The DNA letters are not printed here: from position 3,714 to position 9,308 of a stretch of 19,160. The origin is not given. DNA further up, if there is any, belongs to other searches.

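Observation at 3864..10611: Operon of a 1764-aa single-module AAA+ giant, an MtfA-like peptidase with SEC-C, and a double zinc-ribbon protein, attached to an NfeD/flotillin pair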

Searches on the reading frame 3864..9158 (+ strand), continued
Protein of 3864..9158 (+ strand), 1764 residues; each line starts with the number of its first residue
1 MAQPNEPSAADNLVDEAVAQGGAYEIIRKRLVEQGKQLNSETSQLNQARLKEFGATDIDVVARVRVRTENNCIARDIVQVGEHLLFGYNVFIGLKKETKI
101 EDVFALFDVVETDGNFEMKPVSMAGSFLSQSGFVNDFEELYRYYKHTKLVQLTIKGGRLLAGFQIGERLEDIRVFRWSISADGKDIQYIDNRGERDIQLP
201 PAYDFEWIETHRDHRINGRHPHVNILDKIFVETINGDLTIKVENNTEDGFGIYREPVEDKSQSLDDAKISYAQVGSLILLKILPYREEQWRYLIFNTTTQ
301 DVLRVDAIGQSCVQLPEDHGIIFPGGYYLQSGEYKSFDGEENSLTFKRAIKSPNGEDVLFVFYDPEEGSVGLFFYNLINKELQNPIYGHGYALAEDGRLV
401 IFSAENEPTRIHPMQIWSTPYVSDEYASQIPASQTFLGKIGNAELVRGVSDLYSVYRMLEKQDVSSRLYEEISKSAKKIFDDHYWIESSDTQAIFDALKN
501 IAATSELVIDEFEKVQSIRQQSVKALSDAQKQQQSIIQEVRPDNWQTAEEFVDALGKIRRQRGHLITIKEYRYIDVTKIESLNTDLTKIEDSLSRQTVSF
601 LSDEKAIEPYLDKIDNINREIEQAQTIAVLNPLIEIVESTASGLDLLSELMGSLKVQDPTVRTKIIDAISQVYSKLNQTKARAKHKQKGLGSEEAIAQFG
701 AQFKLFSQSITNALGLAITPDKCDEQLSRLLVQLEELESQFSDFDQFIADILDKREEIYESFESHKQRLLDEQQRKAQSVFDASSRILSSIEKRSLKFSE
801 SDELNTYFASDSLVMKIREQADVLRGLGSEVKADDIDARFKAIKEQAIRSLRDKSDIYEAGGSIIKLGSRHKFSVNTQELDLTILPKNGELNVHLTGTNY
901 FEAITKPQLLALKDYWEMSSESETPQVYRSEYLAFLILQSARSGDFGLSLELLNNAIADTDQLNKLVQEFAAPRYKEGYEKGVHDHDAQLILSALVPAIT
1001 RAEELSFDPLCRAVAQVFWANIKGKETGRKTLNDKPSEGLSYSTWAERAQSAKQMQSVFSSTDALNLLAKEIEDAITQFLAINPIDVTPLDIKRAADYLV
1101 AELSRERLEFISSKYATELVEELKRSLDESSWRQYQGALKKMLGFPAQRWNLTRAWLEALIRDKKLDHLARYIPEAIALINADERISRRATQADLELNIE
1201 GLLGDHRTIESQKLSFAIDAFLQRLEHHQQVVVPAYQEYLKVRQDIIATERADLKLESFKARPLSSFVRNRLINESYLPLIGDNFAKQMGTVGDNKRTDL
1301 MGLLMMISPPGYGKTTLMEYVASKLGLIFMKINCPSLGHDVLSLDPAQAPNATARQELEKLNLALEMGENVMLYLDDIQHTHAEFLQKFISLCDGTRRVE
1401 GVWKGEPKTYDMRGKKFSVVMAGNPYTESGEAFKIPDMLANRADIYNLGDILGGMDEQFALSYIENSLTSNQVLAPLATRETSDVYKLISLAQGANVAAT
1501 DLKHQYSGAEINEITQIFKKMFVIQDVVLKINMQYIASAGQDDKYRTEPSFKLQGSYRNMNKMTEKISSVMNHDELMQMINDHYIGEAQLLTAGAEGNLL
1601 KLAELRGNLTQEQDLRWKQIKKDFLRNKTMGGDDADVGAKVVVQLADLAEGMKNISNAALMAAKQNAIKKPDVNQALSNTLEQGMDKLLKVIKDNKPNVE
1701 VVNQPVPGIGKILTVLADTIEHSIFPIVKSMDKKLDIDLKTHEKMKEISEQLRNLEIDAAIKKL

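Call 58: get_annotated_region(hit=H10, flank=8000)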
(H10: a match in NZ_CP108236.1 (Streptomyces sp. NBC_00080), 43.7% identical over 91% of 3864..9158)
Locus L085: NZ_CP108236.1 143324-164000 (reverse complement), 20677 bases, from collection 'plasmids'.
description: Streptomyces sp. NBC_00080 plasmid unnamed1, complete sequence
organism: Streptomyces sp. NBC_00080 (NCBI taxid 2975645)
taxonomy: Bacteria; Actinomycetota; Actinomycetes; Kitasatosporales; Streptomycetaceae; Streptomyces; Streptomyces sp. NBC 00080
host: -; source: -; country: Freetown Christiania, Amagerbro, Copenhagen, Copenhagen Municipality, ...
typing (MOB-suite, as given by PLSDB): non-mobilizable; replicon rep_cluster_43
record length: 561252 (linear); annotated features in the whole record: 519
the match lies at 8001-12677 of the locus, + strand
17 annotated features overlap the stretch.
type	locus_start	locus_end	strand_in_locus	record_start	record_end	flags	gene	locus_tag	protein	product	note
CDS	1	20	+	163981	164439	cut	-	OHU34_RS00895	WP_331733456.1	CBS domain-containing protein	-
CDS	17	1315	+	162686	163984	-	-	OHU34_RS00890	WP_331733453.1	ArsB/NhaD family transporter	-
CDS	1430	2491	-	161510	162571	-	-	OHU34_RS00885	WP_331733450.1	helix-turn-helix domain-containing protein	-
CDS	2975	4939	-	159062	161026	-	-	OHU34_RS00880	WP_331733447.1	NAD-binding protein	GO:0006813 - potassium ion transport [Evidence IEA]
CDS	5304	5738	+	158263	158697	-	-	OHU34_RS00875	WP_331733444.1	hypothetical protein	-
CDS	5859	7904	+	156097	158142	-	-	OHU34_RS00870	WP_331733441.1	flotillin family protein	-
CDS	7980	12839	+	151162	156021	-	-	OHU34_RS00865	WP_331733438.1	DNA repair ATPase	-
CDS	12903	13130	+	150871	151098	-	-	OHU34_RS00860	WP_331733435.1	hypothetical protein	-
CDS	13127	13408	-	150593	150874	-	-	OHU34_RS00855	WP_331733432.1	hypothetical protein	-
CDS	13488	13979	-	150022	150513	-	-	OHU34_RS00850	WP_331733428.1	CBS domain-containing protein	-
CDS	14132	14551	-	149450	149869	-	-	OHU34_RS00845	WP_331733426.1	hypothetical protein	-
CDS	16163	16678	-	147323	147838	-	-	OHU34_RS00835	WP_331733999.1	hypothetical protein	-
CDS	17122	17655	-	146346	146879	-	-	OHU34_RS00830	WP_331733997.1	TerD family protein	-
CDS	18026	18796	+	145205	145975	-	-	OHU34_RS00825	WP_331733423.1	hypothetical protein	-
CDS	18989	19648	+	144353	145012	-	-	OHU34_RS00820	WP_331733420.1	superoxide dismutase family protein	-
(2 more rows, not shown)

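Call 59: get_annotated_region(hit=H11, flank=8000)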
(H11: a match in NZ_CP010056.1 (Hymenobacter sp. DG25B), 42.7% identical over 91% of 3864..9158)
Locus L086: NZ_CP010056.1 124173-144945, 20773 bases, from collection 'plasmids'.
description: Hymenobacter sp. DG25B plasmid unnamed, complete sequence
organism: Hymenobacter sp. DG25B (NCBI taxid 1385664)
taxonomy: Bacteria; Bacteroidota; Cytophagia; Cytophagales; Hymenobacteraceae; Hymenobacter; Hymenobacter sp. DG25B
host: -; source: single cell,soil; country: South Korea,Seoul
typing (MOB-suite, as given by PLSDB): non-mobilizable
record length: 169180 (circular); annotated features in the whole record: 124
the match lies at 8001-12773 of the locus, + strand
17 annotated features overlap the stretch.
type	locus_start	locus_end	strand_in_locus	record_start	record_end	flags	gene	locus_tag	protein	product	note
CDS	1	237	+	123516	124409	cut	-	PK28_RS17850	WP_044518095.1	carbohydrate kinase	GO:0005975 - carbohydrate metabolic process [Evidence IEA]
CDS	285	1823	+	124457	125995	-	-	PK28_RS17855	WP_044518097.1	glycoside hydrolase family 32 protein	-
CDS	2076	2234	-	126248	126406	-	-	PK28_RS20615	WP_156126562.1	hypothetical protein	-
CDS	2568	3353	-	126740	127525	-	-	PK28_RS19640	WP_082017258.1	LexA family transcriptional regulator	-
CDS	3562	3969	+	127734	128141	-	-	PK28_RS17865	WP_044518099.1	molecular chaperone Tir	-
CDS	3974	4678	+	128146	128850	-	-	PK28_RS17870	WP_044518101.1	PspA/IM30 family protein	-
CDS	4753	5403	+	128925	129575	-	-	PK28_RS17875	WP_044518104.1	DUF1449 family protein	-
CDS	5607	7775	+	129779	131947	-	-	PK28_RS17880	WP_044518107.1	hypothetical protein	-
CDS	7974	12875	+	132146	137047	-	-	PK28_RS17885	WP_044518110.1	DNA repair ATPase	-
CDS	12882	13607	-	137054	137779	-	-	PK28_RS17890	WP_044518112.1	LytTR family DNA-binding domain-containing protein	-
CDS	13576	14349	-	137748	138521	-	-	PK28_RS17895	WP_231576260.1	histidine kinase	GO:0000160 - phosphorelay signal transduction system [Evidence IEA]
CDS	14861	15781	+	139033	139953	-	-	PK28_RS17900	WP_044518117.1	ABC transporter ATP-binding protein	-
CDS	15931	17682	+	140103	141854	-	-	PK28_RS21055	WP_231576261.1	hypothetical protein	-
CDS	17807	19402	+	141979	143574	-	-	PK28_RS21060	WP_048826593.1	M1 family aminopeptidase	-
CDS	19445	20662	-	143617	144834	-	-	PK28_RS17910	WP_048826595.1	ATP-binding protein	-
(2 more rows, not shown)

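Call 60: get_annotated_region(hit=H4, flank=8000)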
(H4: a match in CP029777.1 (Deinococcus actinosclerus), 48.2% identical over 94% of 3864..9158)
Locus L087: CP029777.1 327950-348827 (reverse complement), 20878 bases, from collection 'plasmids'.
description: Deinococcus actinosclerus strain SJTR plasmid unnamed3, complete sequence
organism: Deinococcus actinosclerus (NCBI taxid 1768108)
taxonomy: Bacteria; Deinococcota; Deinococci; Deinococcales; Deinococcaceae; Deinococcus; Deinococcus actinosclerus
host: -; source: mixed culture,wastewater; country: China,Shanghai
typing (MOB-suite, as given by PLSDB): non-mobilizable
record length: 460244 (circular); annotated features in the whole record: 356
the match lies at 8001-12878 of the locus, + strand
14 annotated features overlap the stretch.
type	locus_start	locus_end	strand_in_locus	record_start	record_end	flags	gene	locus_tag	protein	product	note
CDS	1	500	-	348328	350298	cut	-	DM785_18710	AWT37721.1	hypothetical protein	-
CDS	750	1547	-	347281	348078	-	modB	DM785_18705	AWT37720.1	molybdate ABC transporter permease subunit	-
CDS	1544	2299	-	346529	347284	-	modA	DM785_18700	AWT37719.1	molybdate ABC transporter substrate-binding protein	-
CDS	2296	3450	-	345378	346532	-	-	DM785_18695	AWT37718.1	XRE family transcriptional regulator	-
CDS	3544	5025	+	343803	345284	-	-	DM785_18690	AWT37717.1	GGDEF domain-containing protein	-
CDS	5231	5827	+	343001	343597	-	-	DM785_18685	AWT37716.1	hypothetical protein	-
CDS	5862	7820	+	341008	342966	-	-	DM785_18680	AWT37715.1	hypothetical protein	-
CDS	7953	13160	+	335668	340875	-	-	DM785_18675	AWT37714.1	DNA repair protein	-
CDS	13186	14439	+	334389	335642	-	-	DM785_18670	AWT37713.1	glycerate kinase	-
CDS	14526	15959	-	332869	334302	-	-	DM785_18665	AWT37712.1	guanine permease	-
CDS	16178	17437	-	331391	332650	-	-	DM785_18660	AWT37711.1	transcriptional regulator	-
CDS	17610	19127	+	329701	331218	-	hpaE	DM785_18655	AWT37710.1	5-carboxymethyl-2-hydroxymuconate semialdehyde dehydrogenase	-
CDS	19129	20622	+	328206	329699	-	hpaB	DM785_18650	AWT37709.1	4-hydroxyphenylacetate 3-monooxygenase, oxygenase component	-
CDS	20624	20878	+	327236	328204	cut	hpaD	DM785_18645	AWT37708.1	3,4-dihydroxyphenylacetate 2,3-dioxygenase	-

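Call 98: search_dna_similar(query=window:3864-9158:+, collection=phages, mode=protein, max_rows=8)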
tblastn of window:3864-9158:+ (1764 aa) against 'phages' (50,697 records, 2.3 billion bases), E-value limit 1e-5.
No match.
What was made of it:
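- No homologue occurs in 50,697 phage records (call 98).
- Tried and rejected: No homologue (call 98).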

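Call 99: get_annotated_region(hit=H1, flank=9000)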
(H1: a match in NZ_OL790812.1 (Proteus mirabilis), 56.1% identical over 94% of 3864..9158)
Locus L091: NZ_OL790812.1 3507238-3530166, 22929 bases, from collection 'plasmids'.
description: Proteus mirabilis strain H110 plasmid unnamed, complete sequence
organism: Proteus mirabilis (NCBI taxid 584)
taxonomy: Bacteria; Pseudomonadota; Gammaproteobacteria; Enterobacterales; Morganellaceae; Proteus; Proteus mirabilis
host: -; source: -; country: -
typing (MOB-suite, as given by PLSDB): mobilizable; relaxase MOBP
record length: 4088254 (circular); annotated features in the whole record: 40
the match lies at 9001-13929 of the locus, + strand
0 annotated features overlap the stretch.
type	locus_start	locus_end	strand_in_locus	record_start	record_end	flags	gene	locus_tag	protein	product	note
